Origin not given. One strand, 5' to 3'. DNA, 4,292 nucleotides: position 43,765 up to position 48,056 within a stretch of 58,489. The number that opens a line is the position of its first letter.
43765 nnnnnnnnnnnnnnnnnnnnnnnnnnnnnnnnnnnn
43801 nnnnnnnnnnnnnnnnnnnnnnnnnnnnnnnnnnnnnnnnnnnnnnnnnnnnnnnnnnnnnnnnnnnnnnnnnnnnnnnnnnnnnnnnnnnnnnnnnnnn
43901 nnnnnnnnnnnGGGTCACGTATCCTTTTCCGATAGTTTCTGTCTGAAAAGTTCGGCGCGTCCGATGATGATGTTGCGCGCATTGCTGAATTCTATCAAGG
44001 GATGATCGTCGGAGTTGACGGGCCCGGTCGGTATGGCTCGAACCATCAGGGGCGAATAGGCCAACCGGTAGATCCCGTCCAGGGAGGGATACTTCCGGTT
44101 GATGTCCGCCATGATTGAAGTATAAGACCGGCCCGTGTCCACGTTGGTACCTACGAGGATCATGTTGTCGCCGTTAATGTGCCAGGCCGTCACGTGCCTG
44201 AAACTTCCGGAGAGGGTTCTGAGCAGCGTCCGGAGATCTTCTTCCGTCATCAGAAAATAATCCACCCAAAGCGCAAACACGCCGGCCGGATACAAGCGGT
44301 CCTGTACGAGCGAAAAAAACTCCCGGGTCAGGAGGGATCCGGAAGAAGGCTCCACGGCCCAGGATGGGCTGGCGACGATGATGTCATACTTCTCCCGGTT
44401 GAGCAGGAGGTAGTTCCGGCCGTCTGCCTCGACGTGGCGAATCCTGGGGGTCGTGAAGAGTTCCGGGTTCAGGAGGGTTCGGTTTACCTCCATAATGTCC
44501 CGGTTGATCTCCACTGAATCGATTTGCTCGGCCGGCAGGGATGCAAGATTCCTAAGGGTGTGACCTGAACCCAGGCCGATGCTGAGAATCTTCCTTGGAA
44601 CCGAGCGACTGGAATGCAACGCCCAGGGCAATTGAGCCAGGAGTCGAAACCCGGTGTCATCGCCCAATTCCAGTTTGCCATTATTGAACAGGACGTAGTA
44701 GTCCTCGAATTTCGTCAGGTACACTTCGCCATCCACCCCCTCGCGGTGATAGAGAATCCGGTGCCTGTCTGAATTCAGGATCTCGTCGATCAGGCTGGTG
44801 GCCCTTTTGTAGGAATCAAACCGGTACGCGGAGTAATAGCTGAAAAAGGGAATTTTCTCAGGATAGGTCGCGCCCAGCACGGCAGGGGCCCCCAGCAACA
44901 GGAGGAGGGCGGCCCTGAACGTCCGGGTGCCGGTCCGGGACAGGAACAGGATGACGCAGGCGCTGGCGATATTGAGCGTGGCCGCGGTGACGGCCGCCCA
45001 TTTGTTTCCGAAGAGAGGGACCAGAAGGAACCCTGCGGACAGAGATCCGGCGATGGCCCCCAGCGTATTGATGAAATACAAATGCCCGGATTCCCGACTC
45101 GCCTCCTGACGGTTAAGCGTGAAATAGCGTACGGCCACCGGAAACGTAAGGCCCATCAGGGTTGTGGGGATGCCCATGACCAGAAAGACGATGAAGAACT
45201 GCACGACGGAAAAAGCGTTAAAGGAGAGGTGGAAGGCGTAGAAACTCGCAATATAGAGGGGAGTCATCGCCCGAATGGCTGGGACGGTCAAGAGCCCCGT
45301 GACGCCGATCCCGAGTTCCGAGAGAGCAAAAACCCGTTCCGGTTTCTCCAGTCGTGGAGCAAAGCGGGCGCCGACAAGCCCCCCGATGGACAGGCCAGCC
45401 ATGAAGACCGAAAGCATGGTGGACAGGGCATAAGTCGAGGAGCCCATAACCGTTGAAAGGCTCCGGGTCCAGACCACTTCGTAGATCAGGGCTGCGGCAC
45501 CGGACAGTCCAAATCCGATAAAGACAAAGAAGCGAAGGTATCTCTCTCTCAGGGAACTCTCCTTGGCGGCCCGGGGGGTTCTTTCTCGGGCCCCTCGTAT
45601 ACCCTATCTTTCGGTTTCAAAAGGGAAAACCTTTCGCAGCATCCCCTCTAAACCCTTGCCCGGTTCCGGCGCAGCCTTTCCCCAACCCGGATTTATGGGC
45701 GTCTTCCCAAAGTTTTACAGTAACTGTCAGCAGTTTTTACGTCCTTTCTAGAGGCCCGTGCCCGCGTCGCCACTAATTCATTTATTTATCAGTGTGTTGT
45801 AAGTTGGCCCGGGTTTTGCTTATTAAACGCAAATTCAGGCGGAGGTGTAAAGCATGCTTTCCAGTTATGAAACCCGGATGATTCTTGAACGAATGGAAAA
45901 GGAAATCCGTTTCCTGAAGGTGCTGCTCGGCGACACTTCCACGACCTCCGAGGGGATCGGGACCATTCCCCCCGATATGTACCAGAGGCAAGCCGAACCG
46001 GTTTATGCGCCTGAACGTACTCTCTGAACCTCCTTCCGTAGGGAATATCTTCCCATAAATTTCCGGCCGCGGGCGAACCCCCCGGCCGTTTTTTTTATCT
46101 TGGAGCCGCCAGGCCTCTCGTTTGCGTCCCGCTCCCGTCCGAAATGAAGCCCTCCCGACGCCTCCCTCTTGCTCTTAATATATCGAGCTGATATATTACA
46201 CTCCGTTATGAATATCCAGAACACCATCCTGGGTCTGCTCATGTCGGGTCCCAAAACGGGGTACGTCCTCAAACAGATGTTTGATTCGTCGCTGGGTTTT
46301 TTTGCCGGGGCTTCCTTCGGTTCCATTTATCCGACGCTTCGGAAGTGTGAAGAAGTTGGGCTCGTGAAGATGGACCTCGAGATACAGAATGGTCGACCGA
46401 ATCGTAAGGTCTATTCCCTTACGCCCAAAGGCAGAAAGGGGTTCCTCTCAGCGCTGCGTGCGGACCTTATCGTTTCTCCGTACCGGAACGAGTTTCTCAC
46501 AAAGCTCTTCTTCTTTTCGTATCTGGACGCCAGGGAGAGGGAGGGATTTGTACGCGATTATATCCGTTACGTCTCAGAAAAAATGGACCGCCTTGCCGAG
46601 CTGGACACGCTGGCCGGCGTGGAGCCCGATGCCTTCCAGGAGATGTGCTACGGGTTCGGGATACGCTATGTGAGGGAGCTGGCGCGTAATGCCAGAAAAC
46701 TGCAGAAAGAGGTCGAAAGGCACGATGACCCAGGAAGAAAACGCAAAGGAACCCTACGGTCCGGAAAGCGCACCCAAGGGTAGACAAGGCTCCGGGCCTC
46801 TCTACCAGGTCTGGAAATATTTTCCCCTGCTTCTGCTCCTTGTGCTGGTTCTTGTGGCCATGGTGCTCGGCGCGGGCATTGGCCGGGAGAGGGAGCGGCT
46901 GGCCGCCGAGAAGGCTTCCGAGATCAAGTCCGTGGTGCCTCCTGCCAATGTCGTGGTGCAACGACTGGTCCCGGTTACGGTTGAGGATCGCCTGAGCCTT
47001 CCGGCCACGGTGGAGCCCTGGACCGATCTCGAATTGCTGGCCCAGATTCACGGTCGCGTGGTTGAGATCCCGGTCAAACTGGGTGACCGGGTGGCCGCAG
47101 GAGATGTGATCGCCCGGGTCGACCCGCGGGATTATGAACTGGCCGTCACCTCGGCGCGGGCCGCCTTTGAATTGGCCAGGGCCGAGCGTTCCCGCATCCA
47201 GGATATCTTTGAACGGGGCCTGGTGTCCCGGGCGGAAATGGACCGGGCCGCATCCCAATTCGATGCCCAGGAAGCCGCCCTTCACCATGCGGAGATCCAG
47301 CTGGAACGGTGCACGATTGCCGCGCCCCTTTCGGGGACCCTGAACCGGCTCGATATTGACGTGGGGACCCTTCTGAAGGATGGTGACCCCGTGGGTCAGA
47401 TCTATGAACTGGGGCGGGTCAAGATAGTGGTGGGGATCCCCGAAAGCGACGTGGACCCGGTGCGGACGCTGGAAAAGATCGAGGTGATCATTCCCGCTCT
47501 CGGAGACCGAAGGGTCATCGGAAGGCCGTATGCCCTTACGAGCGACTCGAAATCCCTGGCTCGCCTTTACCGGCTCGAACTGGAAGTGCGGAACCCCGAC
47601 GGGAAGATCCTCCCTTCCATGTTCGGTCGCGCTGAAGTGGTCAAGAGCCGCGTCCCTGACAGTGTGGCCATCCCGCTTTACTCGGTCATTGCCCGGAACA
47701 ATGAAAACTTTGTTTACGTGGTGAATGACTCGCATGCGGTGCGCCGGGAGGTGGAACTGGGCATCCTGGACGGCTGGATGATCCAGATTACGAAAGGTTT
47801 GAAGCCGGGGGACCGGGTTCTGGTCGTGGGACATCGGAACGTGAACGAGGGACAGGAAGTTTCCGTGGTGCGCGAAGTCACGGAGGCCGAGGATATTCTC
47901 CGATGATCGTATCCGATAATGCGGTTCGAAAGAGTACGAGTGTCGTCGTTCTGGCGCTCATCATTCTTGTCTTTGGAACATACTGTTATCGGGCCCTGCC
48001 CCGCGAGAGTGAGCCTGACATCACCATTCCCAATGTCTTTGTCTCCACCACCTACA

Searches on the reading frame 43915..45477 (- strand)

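Call 68: search_protein_families(library=pfam, proteins=[window:43915-45477:-], max_evalue=0.0001)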
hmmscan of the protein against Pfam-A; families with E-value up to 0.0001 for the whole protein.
window:43915-45477:- (520 aa): 1 family
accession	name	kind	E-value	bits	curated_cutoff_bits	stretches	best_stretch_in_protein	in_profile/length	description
PF01564.23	Spermine_synth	-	1.8e-13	50.9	22.9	1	280-429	8-156/186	Spermine/spermidine synthase domain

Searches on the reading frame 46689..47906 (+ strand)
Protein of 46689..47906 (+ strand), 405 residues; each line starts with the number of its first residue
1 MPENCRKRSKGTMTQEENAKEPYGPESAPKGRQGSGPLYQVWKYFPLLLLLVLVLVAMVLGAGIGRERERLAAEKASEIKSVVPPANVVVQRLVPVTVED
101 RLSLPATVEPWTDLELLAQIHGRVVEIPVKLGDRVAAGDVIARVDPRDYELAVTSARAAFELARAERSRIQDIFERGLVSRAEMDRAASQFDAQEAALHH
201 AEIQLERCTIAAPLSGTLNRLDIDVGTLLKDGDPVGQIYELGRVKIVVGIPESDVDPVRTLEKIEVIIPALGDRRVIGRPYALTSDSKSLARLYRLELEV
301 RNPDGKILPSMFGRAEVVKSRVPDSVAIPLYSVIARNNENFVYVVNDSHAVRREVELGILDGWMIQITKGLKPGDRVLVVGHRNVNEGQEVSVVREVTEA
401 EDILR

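Call 68: search_protein_families(library=pfam, proteins=[window:46689-47906:+], max_evalue=0.0001)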
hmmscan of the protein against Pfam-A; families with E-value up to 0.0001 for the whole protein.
window:46689-47906:+ (405 aa): 3 families
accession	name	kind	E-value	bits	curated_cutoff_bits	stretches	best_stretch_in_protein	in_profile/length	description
PF16576.10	HlyD_D23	-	2.4e-16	60.1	30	1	118-312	24-213/214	Barrel-sandwich domain of CusB or HlyD membrane-fusion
PF13437.12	HlyD_3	-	1.4e-13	52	22.2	1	209-305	1-101/106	HlyD family secretion protein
PF13533.13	Biotin_lipoyl_2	-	1.4e-05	25.3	29.8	1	119-145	6-32/32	Biotin-lipoyl like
